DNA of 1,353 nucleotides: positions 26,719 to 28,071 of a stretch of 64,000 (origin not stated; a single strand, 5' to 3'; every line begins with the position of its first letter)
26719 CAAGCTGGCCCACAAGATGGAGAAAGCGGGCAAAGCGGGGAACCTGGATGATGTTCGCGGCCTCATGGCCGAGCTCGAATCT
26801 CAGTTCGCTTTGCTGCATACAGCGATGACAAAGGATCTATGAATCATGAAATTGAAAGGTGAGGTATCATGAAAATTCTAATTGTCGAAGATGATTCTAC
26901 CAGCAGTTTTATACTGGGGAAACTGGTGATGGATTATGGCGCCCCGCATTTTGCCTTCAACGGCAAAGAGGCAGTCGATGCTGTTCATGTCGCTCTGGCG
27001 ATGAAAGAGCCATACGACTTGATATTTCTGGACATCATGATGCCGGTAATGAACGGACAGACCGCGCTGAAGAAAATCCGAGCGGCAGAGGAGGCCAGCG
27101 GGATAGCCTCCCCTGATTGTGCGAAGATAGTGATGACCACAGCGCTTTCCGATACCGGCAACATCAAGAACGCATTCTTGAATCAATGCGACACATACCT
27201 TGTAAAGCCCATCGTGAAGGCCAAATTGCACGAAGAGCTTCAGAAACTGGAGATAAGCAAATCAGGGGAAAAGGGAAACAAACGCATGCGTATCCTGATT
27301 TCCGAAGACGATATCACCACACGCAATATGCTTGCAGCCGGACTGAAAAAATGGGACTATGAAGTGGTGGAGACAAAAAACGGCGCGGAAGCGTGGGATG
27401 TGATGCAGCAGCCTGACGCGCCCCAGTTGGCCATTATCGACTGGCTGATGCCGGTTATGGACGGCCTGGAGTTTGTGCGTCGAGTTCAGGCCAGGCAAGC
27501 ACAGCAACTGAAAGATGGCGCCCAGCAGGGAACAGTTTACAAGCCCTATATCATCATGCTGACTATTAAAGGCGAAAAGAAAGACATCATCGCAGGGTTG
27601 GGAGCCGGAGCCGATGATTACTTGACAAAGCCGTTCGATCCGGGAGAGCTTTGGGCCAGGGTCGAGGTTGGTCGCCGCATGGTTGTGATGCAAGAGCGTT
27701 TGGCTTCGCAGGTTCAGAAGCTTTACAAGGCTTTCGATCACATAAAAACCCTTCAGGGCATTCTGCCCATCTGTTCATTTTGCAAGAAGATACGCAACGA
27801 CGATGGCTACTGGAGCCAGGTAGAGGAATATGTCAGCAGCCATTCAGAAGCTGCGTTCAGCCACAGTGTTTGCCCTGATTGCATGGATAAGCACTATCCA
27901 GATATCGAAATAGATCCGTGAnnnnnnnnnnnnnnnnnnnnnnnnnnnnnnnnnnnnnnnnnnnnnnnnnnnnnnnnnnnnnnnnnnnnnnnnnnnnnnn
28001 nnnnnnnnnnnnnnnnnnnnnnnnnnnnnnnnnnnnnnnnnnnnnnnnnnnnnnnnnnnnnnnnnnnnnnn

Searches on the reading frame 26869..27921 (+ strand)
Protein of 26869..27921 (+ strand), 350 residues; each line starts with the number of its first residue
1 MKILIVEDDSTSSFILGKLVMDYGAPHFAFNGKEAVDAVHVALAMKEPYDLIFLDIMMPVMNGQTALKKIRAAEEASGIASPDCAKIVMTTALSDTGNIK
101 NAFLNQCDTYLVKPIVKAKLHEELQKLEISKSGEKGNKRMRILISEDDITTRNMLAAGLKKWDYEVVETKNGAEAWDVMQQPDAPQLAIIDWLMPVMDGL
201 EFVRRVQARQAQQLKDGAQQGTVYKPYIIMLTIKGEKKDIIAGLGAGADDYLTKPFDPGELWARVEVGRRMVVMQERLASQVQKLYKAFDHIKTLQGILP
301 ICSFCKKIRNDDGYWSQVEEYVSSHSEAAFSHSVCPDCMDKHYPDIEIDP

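Call 74: search_protein_families(library=pfam, proteins=[window:26869-27921:+], max_evalue=0.001)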
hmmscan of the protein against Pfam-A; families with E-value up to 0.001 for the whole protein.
window:26869-27921:+ (350 aa): 1 family
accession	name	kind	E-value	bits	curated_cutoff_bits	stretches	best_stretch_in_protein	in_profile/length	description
PF00072.30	Response_reg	-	5.3e-39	133.3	30.2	2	142-265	1-110/111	Response regulator receiver domain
